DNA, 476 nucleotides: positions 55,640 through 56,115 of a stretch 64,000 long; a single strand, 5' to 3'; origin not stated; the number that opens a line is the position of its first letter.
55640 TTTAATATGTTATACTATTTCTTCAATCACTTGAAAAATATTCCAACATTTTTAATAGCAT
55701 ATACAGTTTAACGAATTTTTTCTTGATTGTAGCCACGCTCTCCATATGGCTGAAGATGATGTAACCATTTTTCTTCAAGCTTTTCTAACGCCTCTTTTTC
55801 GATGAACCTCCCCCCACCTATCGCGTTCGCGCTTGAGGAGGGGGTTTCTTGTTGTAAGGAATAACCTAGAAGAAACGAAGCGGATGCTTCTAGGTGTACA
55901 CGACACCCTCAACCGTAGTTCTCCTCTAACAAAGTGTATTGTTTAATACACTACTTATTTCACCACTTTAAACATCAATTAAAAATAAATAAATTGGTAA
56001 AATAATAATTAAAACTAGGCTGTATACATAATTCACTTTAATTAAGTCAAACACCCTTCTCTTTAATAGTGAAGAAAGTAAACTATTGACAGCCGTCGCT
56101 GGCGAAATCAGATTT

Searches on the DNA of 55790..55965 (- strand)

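Call 67: search_dna_similar(query=window:55790-55965:-, collection=plasmids, mode=distant, max_evalue=0.01, max_rows=12)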
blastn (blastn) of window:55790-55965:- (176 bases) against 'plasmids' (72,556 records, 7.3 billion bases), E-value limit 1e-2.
Records with a match: 1; places in all: 1; records where one place covers at least 80% of the query: 0.
Best place of each record, by identity: 80-90% 1.
By first word of the organism name: Bacillus 1.
By predicted mobility (MOB-suite, as given by PLSDB): non-mobilizable 1.
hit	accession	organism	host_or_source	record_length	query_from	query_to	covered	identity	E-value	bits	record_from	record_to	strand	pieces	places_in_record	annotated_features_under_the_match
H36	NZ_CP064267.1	Bacillus pseudomycoides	cell culture,Zoo wolf area soil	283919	116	164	28%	83.7%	8e-5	54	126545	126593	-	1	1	none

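Call 69: get_annotated_region(hit=H36, flank=2500)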
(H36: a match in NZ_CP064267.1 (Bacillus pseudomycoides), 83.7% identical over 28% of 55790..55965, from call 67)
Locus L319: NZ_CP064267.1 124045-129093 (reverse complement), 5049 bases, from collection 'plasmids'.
description: Bacillus pseudomycoides strain N451-2 plasmid pN451-2.1, complete sequence
organism: Bacillus pseudomycoides (NCBI taxid 64104)
taxonomy: Bacteria; Bacillota; Bacilli; Bacillales; Bacillaceae; Bacillus; Bacillus pseudomycoides
host: -; source: cell culture,Zoo wolf area soil; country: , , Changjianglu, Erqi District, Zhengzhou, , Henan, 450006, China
typing (MOB-suite, as given by PLSDB): non-mobilizable
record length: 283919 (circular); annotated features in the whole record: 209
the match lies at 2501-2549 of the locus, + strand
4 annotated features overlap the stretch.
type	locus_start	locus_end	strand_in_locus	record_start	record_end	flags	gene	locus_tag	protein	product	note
CDS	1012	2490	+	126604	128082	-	-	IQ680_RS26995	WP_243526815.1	transposase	-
CDS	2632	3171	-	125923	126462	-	-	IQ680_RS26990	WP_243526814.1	hypothetical protein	-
CDS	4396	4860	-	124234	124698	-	-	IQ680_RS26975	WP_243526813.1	hypothetical protein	-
CDS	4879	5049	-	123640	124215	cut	-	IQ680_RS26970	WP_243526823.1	replication-relaxation family protein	-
